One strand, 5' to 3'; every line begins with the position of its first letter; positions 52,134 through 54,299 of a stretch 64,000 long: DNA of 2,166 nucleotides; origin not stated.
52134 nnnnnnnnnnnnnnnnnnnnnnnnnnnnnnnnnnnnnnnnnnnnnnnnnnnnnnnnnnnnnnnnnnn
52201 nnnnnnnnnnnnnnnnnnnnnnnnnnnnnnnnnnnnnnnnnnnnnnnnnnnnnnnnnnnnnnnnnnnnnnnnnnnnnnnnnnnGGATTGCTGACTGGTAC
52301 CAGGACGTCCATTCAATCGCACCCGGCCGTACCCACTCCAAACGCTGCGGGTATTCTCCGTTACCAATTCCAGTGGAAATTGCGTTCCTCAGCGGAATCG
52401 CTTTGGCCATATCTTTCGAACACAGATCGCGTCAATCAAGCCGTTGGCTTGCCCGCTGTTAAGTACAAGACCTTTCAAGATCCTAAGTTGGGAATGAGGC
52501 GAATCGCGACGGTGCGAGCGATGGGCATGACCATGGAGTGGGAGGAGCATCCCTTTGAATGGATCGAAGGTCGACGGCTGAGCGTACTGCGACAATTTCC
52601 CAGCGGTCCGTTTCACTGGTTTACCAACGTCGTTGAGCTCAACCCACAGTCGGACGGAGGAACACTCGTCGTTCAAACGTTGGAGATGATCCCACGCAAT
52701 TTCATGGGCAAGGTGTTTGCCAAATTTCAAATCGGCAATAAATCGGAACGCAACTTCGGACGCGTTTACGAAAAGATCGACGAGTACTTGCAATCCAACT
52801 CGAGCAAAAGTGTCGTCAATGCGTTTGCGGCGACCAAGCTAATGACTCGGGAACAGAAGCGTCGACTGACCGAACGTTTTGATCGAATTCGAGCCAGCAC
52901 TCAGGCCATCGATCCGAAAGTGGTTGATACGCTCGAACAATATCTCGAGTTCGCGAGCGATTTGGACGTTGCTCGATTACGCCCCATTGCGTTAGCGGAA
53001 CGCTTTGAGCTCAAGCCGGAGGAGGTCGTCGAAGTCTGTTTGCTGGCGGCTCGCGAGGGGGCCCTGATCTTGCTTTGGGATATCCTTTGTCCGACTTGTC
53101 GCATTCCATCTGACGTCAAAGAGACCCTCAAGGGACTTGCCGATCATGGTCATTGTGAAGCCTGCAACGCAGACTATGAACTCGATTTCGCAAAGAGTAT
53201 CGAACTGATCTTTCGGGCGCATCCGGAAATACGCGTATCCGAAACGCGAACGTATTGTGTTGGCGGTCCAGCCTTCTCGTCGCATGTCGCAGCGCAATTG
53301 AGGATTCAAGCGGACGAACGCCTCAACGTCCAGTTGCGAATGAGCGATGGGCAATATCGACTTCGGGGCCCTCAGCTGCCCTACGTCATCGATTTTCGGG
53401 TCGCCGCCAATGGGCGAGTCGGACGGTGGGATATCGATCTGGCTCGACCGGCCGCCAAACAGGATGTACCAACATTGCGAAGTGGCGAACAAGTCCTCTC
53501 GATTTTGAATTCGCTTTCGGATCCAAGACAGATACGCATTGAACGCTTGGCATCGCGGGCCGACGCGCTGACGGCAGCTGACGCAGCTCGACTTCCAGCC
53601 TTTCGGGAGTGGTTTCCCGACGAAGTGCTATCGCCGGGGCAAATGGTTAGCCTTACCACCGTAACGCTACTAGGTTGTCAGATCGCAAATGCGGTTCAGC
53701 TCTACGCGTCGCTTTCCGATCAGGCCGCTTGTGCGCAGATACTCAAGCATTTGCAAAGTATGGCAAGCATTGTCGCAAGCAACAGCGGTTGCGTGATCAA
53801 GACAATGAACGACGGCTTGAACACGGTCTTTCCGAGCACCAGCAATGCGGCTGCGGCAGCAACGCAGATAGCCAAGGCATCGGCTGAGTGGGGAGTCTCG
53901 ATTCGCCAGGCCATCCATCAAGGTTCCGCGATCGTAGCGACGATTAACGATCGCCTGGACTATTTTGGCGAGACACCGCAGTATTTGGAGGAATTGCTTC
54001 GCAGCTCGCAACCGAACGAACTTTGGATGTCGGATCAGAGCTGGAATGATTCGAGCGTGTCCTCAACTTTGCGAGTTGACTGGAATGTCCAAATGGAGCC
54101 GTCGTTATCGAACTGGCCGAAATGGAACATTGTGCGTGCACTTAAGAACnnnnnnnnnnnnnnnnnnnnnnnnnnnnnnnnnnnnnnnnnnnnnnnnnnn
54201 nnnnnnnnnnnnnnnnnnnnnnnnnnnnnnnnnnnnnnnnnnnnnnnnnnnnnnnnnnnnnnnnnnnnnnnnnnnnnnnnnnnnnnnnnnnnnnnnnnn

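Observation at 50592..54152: Active kinase sandwiched between two dead enzymes: pseudokinase-kinase-SRPBCC-DUF5939-pseudocyclase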

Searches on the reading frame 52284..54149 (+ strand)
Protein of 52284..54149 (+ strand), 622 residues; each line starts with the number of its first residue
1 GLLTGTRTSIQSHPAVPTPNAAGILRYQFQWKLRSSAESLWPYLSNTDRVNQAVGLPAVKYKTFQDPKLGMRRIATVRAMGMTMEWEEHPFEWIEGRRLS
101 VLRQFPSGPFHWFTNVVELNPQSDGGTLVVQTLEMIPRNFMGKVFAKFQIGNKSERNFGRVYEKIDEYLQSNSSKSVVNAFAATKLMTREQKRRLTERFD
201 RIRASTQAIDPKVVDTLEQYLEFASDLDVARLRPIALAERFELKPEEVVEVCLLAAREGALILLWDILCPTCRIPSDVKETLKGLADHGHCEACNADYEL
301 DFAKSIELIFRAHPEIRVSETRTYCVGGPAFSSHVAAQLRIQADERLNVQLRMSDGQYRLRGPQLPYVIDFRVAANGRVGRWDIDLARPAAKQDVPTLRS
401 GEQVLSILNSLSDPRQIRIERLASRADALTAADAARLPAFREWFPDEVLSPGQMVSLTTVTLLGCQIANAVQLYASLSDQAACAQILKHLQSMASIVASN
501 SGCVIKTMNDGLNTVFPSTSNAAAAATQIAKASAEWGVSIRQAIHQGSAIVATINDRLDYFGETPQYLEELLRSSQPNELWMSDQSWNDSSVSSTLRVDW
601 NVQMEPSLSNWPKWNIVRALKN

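Call 7: search_protein_families(library=pfam, proteins=[window:52284-54149:+], max_evalue=10)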
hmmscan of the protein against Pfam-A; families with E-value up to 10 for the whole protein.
seq(622 aa): 4 families
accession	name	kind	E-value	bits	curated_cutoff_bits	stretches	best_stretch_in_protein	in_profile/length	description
PF19363.4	DUF5939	-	1.1e-15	58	22.5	1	205-318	11-125/281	Family of unknown function (DUF5939)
PF23109.1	ARCH_RTEL1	-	0.069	13.6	27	1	137-176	66-105/181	RTEL1 helicase, ARCH domain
PF14650.11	FAM75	-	0.081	12.8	24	1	136-194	276-335/382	FAM75 family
PF00211.25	Guanylate_cyc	-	0.19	11.8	21.9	1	457-547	6-109/183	Adenylate and Guanylate cyclase catalytic domain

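Call 9: find_homologous_proteins(query=window:52284-54149:+, max_evalue=0.00001)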
Query seq(622 aa) (622 aa): 178 proteins with E <= 0.00001 among 8000 candidates; the best 120 are listed.
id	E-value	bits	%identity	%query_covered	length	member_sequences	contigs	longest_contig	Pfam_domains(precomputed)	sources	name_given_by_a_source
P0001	0.0e+0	1294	91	100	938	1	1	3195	PF07714.24,PF00069.32,PF03109.23,PF19363.5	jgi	-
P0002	0.0e+0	1028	71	99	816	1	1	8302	PF07714.24,PF00069.32,PF19363.5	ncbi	ncbi:MAG: DUF5939 domain-containing protein, partial [Pirellula sp.]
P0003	1.3e-263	894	82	77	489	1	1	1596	PF19363.5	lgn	-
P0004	6.2e-205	701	77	63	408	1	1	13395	PF19363.5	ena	-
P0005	6.9e-199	681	53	97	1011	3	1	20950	PF07714.24,PF00069.32,PF19363.5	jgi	jgi:serine/threonine protein kinase/class 3 adenylate cyclase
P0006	2.0e-186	639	49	97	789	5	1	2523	PF07714.24,PF00069.32,PF19363.5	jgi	jgi:class 3 adenylate cyclase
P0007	9.6e-186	637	48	96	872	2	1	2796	PF07714.24,PF00069.32,PF19363.5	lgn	-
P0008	1.4e-178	613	48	92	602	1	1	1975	PF10604.16,PF19363.5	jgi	jgi:class 3 adenylate cyclase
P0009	7.3e-178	611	48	94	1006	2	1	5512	PF07714.24,PF00069.32,PF19363.5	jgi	jgi:eukaryotic-like serine/threonine-protein kinase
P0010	1.5e-176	607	48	94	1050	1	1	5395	PF07714.24,PF00069.32,PF19363.5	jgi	jgi:eukaryotic-like serine/threonine-protein kinase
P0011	3.3e-176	606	46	97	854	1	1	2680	PF07714.24,PF00069.32,PF19363.5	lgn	-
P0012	8.5e-175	601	46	96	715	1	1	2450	PF00069.32,PF19363.5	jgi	jgi:class 3 adenylate cyclase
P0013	3.7e-172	592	47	93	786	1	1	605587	PF07714.24,PF00069.32,PF19363.5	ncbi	-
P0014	4.9e-170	585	48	91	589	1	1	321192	PF19363.5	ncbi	-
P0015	1.4e-168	580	46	96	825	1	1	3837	PF07714.24,PF00069.32,PF19363.5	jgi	jgi:eukaryotic-like serine/threonine-protein kinase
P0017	6.5e-166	572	45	96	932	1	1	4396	PF07714.24,PF00069.32,PF19363.5,PF00211.26,PF01636.30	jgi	jgi:serine/threonine protein kinase/class 3 adenylate cyclase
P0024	1.2e-159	551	42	96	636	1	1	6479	PF19363.5,PF00211.26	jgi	jgi:class 3 adenylate cyclase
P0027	1.4e-157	544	43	96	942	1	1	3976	PF07714.24,PF00069.32,PF19363.5,PF00211.26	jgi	jgi:serine/threonine protein kinase/class 3 adenylate cyclase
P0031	2.5e-156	540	44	96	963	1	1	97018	PF07714.24,PF00069.32,PF10604.16,PF19363.5,PF00211.26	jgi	jgi:serine/threonine protein kinase/class 3 adenylate cyclase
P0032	7.3e-156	538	43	96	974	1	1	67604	PF07714.24,PF00069.32,PF19363.5,PF00211.26,PF01636.30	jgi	jgi:serine/threonine protein kinase/class 3 adenylate cyclase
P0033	9.7e-156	538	43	96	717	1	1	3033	PF00069.32,PF19363.5,PF00211.26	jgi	jgi:class 3 adenylate cyclase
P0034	6.0e-155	535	44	95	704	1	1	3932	PF19363.5,PF00211.26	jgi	jgi:class 3 adenylate cyclase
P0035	7.1e-155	535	42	99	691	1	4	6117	PF19363.5,PF00211.26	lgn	-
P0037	5.8e-153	529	42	95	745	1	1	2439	PF00069.32,PF10604.16,PF19363.5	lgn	-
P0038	1.7e-152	527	42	98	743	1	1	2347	PF00069.32,PF19363.5,PF00211.26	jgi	jgi:class 3 adenylate cyclase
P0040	1.1e-151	525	45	86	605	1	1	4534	PF10604.16,PF19363.5,PF00211.26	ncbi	-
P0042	6.9e-151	522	41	95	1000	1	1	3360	PF07714.24,PF00069.32,PF19363.5,PF00211.26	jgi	jgi:serine/threonine protein kinase/class 3 adenylate cyclase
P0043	7.5e-151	522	44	92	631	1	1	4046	PF19363.5,PF00211.26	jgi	jgi:class 3 adenylate cyclase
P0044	3.2e-150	520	41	96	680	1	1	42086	PF19363.5,PF00211.26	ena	-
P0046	7.7e-150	519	43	96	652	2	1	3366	PF10604.16,PF19363.5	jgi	jgi:class 3 adenylate cyclase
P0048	1.5e-149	518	42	97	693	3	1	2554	PF19363.5,PF00211.26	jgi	-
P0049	1.6e-149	518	42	95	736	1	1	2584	PF00069.32,PF19363.5,PF00211.26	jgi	jgi:class 3 adenylate cyclase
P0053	2.8e-147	510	41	96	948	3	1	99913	PF07714.24,PF00069.32,PF10604.16,PF19363.5,PF00211.26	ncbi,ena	-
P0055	8.7e-147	508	45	89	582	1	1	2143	PF19363.5,PF00211.26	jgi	jgi:class 3 adenylate cyclase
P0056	1.4e-146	508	41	96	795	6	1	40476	PF07714.24,PF00069.32,PF19363.5,PF00211.26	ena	-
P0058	2.1e-146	507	41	96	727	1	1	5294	PF10604.16,PF19363.5,PF00211.26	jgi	jgi:eukaryotic-like serine/threonine-protein kinase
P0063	9.3e-144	498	40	96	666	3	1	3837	PF19363.5,PF00211.26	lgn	-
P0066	1.9e-142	494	43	89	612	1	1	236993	PF19363.5,PF00211.26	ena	-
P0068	2.2e-141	491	39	95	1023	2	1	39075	PF07714.24,PF00069.32,PF03109.23,PF19363.5,PF00211.26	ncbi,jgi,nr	ncbi:MAG TPA: protein kinase [Pirellulales bacterium]|jgi:serine/threonine protein kinase/class 3 ad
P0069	2.7e-141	490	40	94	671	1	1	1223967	PF19363.5,PF00211.26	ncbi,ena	-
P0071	4.1e-140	486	45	84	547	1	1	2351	PF19363.5,PF00211.26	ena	-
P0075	2.0e-138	481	39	96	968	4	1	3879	PF07714.24,PF00069.32,PF19363.5,PF00211.26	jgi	jgi:eukaryotic-like serine/threonine-protein kinase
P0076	2.2e-138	481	41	96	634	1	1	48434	PF19363.5,PF00211.26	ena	-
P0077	5.3e-138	479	38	96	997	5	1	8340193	PF07714.24,PF00069.32,PF19363.5,PF00211.26,PF01636.30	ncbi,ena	-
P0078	6.1e-138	479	40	97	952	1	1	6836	PF07714.24,PF00069.32,PF19363.5,PF00211.26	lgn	-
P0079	8.0e-137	476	42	91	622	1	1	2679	PF10604.16,PF19363.5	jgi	jgi:class 3 adenylate cyclase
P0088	1.4e-128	448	38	96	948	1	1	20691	PF07714.24,PF00069.32,PF03109.23,PF19363.5,PF00211.26,PF01636.30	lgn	-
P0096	1.9e-126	441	45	72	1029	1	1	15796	PF07714.24,PF00069.32,PF03109.23,PF10604.16,PF19363.5,PF17667.8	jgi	jgi:serine/threonine protein kinase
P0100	5.1e-125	437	37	92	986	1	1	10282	PF07714.24,PF00069.32,PF03109.23,PF19363.5,PF00211.26,PF01636.30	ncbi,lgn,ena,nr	ncbi:MAG TPA: hypothetical protein DDZ51_26875 [Planctomycetaceae bacterium]|nr:hypothetical protein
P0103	1.8e-123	431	34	100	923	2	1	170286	PF07714.24,PF00069.32,PF03109.23,PF19363.5,PF00211.26,PF01636.30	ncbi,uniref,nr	ncbi:protein kinase [Rhodopirellula sp. JC740]|uniref:Protein kinase n=1 Tax=Rhodopirellula halodula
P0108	8.7e-123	429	37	91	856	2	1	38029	PF07714.24,PF00069.32,PF19363.5,PF00211.26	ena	-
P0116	1.9e-119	418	43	80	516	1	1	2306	PF19363.5,PF00211.26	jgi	jgi:class 3 adenylate cyclase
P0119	5.4e-117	410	34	100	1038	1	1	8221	PF07714.24,PF00069.32,PF03109.23,PF19363.5,PF00211.26,PF01636.30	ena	-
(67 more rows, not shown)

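Call 18: find_encoding_contigs(protein=P0001, flank=5000)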
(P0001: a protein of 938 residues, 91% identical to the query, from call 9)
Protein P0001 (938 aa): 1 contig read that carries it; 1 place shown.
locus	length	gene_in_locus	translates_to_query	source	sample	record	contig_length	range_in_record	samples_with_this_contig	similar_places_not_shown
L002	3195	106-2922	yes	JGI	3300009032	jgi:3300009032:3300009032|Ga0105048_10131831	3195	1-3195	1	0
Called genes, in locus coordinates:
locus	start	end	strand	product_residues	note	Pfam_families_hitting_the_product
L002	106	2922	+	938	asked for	PF00069:Pkinase, PF07714:PK_Tyr_Ser-Thr, PF03109:ABC1 (weak), PF19363:DUF5939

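Call 19: find_encoding_contigs(protein=P0002, flank=8000)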
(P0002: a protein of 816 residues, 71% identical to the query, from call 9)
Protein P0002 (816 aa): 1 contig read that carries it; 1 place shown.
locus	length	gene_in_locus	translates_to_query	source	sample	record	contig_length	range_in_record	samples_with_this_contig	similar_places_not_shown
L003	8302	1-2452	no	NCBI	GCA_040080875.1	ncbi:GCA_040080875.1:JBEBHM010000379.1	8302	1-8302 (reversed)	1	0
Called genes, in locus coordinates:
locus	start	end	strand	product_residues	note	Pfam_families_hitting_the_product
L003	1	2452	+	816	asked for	PF00069:Pkinase, PF07714:PK_Tyr_Ser-Thr, PF19363:DUF5939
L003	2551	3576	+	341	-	-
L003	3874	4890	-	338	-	PF01467:CTP_transf_like, PF13521:AAA_28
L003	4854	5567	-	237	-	PF04973:NMN_transporter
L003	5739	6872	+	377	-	PF02445:NadA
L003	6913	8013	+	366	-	-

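Call 45: predict_structure(alignment_id=A4)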
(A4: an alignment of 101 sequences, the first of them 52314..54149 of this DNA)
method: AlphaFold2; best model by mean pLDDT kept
length: 612 residues; sequences in the alignment: 101
mean_pLDDT: 93.4   pTM: 0.88
mean pLDDT of the five models: 93.4, 91.2, 90.9, 90.7, 89.4
residues with pLDDT >= 90: 511; 70-90: 91; 50-70: 7; < 50: 3
segments of 3 or more residues with pLDDT < 50: 1-3
pLDDT, mean of each block of 10 residues (from residue 1): 61 95 97 95 95 88 93 95 96 96 97 98 97 95 96 96 78 91 98 95 97 94 95 95 98 95 90 87 87 93 95 88 93 97 96 94 97 97 97 97 95 83 90 89 87 98 97 97 96 93 95 96 96 97 88 97 97 95 90 96 96 85
secondary structure, 60 per line:
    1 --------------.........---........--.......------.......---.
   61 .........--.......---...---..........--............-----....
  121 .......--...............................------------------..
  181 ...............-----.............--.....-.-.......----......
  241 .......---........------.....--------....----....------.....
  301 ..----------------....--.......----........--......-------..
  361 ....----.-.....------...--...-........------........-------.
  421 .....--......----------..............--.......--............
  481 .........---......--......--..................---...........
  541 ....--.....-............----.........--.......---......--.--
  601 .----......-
elements in order: E15-23 H27-34 H37-43 E50-56 E60-69 E72-78 E82-84 E88-97 E100-111 E117-127 H130-160 H179-195 H201-213 H216-220 H224-230 H235-247 E251-258 E265-269 E278-281 E286-289 E296-302 H319-322 E325-331 E336-343 E346-351 E359-364 E371-375 E387-389 E391-398 E405-412 H421-425 H428-433 E444-457 H460-466 H469-489 E493-498 E501-506 H509-526 E530-544 E547-551 H553-564 E569-573 H574-577 H580-586 E590-595 E606-611
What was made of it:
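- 52356..52796 (+): SRPBCC / helix-grip domain (aa 589-735) with the invariant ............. motif. It is the most conserved domain of the protein. AF2 pattern beta-alpha-alpha-beta6-long alpha, pLDDT about 95 (call 45).
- On SRPBCC / Polyketide_cyc2 (PF10604): The AF2 topology is helix-grip (call 45).
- The AF2 model of aa 575-1186 has pLDDT 93.4 and pTM 0.88, suggesting a rigid three-domain unit (call 45). The predicted assembly is compact and rigid (call 45).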

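Call 49: fold_search(model_id=the predicted structure, library=pdb)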
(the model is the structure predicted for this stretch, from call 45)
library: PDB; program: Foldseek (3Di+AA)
matches with E <= 10: 1595; with E <= 0.001: 449
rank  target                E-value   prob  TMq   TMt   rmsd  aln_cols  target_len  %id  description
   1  6fht_A                4.4e-11  1.00  0.23  0.20  25.3       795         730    8  Crystal structure of an artificial phytochrome regulated adenylate/guanylate cyclase in its dark adapted Pr form (released 2018-04-18)
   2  1ybt_B                5.7e-11  1.00  0.24  0.80   3.1       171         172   21  MYCOBACTERIUM TUBERCULOSIS ADENYLYL CYCLASE, RV1900C CHD (released 2005-02-15)
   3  1ybt_A                7.4e-11  1.00  0.25  0.86   2.6       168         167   21  MYCOBACTERIUM TUBERCULOSIS ADENYLYL CYCLASE, RV1900C CHD (released 2005-02-15)
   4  6fht_B                1.0e-10  1.00  0.23  0.19  26.1       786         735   10  Crystal structure of an artificial phytochrome regulated adenylate/guanylate cyclase in its dark adapted Pr form (released 2018-04-18)
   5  1ybu_A                1.6e-10  1.00  0.24  0.83   3.2       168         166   20  Mycobacterium tuberculosis adenylyl cyclase Rv1900c CHD, in complex with a substrate analog. (released 2005-02-15)
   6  1wc1_C                3.6e-10  1.00  0.24  0.70   3.3       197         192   19  Soluble adenylyl cyclase CyaC from S. platensis in complex with Rp- ATPalphaS (released 2004-12-20)
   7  1wc1_B                3.6e-10  1.00  0.24  0.69   3.4       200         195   18  Soluble adenylyl cyclase CyaC from S. platensis in complex with Rp- ATPalphaS (released 2004-12-20)
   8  1wc0_B                3.6e-10  1.00  0.24  0.67   3.6       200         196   19  Soluble adenylyl cyclase CyaC from S. platensis in complex with alpha, beta-methylene-ATP (released 2004-12-20)
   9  1wc1_A                4.7e-10  1.00  0.24  0.69   3.3       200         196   18  Soluble adenylyl cyclase CyaC from S. platensis in complex with Rp- ATPalphaS (released 2004-12-20)
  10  1wc0_A                5.0e-10  1.00  0.24  0.65   4.2       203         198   20  Soluble adenylyl cyclase CyaC from S. platensis in complex with alpha, beta-methylene-ATP (released 2004-12-20)
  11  5d0e_B                5.5e-10  1.00  0.23  0.79   3.8       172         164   19  Crystal Structure of an adenylyl cyclase Ma1120-Cat in complex with GTP and calcium from Mycobacterium avium (released 2016-08-10)
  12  1wc4_A                5.8e-10  1.00  0.24  0.67   3.5       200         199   20  Soluble adenylyl cyclase CyaC from S. platensis in complex with alpha, beta-methylene-ATP and Europium (released 2004-12-20)
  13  3r5g_B                7.2e-10  1.00  0.24  0.66   3.9       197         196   16  Crystal structure of the adenylyl cyclase CyaB from P. aeruginosa (released 2012-01-11)
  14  1wc5_A                8.0e-10  1.00  0.23  0.67   4.1       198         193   20  Soluble adenylyl cyclase CyaC from S. platensis in complex with alpha, beta-methylene-ATP in presence of bicarbonate (released 2004-12-20)
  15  5oyh_M                8.5e-10  1.00  0.24  0.77   3.5       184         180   15  crystal structure of the catalytic core of a rhodopsin-guanylyl cyclase with converted specificity in complex with ATP (released 2018-06-06)
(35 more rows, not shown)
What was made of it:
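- On Class III nucleotidyl cyclase (PF00211): Foldseek TM 0.80-0.86 to Rv1900c (call 49).
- Closest known: Receptor guanylyl cyclases. Same: GC-A cyclase domains appear among the structural matches (call 49).
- Checked: Foldseek gives TM 0.80-0.86 and rmsd 2.6-3.1 A to the Rv1900c cyclase domain (call 49).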

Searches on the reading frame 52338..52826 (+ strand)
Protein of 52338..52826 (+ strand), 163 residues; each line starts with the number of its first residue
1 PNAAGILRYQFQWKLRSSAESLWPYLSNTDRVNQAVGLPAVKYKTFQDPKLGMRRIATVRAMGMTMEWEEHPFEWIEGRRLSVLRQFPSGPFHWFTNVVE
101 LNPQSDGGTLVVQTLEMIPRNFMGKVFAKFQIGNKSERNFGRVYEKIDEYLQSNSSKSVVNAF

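Call 52: search_solved_structures(query=A6, max_evalue=10)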
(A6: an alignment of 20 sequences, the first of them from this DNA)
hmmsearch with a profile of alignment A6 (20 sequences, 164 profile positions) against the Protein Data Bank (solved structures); distinct sequences matched with E-value up to 10: 1.
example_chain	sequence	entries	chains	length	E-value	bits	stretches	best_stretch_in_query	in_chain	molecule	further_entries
6ncs_A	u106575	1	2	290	0.37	13.6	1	11-54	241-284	N-acetylneuraminic acid (Sialic acid) synthetase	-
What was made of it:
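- On SRPBCC / Polyketide_cyc2 (PF10604): There is no PDB sequence hit (call 52).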

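Call 53: search_protein_families(library=pfam, alignment_id=A6, max_evalue=0.1)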
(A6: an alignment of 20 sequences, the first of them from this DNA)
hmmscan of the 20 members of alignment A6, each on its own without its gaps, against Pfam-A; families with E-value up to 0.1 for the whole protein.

A. member 1, seq(163 aa): 0 families

B. families by the number of members that match (of 20 scanned): 6 families
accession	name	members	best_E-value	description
PF10604.15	Polyketide_cyc2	9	3e-08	Polyketide cyclase / dehydrase and lipid transport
PF03364.25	Polyketide_cyc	3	0.038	Polyketide cyclase / dehydrase and lipid transport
PF08327.17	AHSA1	1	0.022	Activator of Hsp90 ATPase homolog 1-like protein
PF11066.14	DUF2867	1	0.072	Protein of unknown function (DUF2867)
PF22483.2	Mu-transpos_C_2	1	0.078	Mu transposase, C-terminal domain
PF20661.2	SutA-RBD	1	0.094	SutA RNAP-binding domain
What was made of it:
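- Checked: Nine of 20 aligned family members hit PF10604, best E 3e-8 (call 53), and the AF2 model shows a helix-grip pattern (call 45).
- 52356..52796 (+): Nine of 20 family members hit PF10604 (call 53).
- On SRPBCC / Polyketide_cyc2 (PF10604): Nine of 20 aligned relatives hit, best 3e-8 (call 53).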
